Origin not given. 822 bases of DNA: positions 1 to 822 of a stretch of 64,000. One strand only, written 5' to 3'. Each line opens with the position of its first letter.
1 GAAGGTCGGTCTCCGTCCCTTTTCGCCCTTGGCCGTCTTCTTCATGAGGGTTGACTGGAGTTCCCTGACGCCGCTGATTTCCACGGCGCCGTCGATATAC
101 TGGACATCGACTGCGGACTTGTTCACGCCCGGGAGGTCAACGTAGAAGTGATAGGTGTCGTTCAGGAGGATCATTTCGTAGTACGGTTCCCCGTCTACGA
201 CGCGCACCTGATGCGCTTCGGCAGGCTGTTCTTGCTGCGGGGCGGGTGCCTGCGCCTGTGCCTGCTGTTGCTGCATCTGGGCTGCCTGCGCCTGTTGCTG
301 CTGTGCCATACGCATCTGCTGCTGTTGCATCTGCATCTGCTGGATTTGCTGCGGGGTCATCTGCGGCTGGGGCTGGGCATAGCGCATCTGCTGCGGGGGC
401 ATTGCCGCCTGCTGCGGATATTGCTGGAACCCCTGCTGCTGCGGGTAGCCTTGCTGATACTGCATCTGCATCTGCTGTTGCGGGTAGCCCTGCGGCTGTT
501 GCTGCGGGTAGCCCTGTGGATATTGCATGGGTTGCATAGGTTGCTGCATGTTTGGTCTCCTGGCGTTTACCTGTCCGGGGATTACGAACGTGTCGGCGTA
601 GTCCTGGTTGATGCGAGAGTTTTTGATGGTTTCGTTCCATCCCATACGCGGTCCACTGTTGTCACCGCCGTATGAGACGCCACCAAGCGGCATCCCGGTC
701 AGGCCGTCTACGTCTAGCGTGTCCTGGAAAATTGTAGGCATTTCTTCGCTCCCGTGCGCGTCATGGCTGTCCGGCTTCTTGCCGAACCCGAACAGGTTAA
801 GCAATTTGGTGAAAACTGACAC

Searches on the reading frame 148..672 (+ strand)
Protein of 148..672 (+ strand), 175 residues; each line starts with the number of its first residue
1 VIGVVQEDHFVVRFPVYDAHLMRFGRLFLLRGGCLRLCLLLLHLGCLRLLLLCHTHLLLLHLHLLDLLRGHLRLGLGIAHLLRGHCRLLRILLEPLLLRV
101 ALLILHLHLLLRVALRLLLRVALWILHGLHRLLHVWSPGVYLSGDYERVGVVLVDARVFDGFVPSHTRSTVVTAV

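Call 47: search_protein_families(library=pfam, alignment_id=A3, max_evalue=0.0001)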
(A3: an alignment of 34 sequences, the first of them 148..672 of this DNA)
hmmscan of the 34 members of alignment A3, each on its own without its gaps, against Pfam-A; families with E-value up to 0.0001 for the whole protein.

A. member 1, window:148-672:+ (175 aa): 0 families

B. families by the number of members that match (of 34 scanned): 10 families
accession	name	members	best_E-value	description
PF01139.22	RtcB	1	3.6e-63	tRNA-splicing ligase RtcB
PF02086.21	MethyltransfD12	1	2.2e-23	D12 class N6 adenine-specific DNA methyltransferase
PF00574.28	CLP_protease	1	1.4e-16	Clp protease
PF00004.35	AAA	1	1.8e-10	ATPase family associated with various cellular activities (AAA)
PF04545.22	Sigma70_r4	1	9.2e-09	Sigma-70, region 4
PF02709.20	Glyco_transf_7C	1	3.3e-08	N-terminal domain of galactosyltransferase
PF13328.12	HD_4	1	5e-08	HD domain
PF04542.20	Sigma70_r2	1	9.2e-08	Sigma-70 region 2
PF01435.24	Peptidase_M48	1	2.7e-05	Peptidase family M48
PF13401.12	AAA_22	1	3.4e-05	AAA domain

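Call 74: search_protein_families(library=phrogs, alignment_id=A3, max_evalue=0.000001)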
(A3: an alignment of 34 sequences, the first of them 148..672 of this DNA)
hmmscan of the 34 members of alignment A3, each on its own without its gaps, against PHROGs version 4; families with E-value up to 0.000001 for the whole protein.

A. member 1, window:148-672:+ (175 aa): 0 families

B. families by the number of members that match (of 34 scanned): 25 families
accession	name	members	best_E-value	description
phrog_1075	-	1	6.2e-132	tRNA splicing ligase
phrog_32430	-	1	1.7e-48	tRNA splicing ligase RtcB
phrog_284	-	1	9.9e-42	exonuclease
phrog_56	-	1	1.1e-38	DNA methyltransferase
phrog_23051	-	1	9.8e-37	-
phrog_990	-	1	5.5e-36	metal-dependent phosphohydrolase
phrog_351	-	1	3.3e-34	RNA polymerase sigma factor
phrog_15655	-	1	9.3e-20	-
phrog_94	-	1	2e-17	head maturation protease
phrog_655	-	1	1.6e-14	homing endonuclease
phrog_30929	-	1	1.3e-10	-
phrog_1684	-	1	2.8e-10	head maturation protease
phrog_2976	-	1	6.7e-10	head maturation protease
phrog_704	-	1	7.2e-10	DNA repair exonuclease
phrog_133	-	1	5.1e-09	head maturation protease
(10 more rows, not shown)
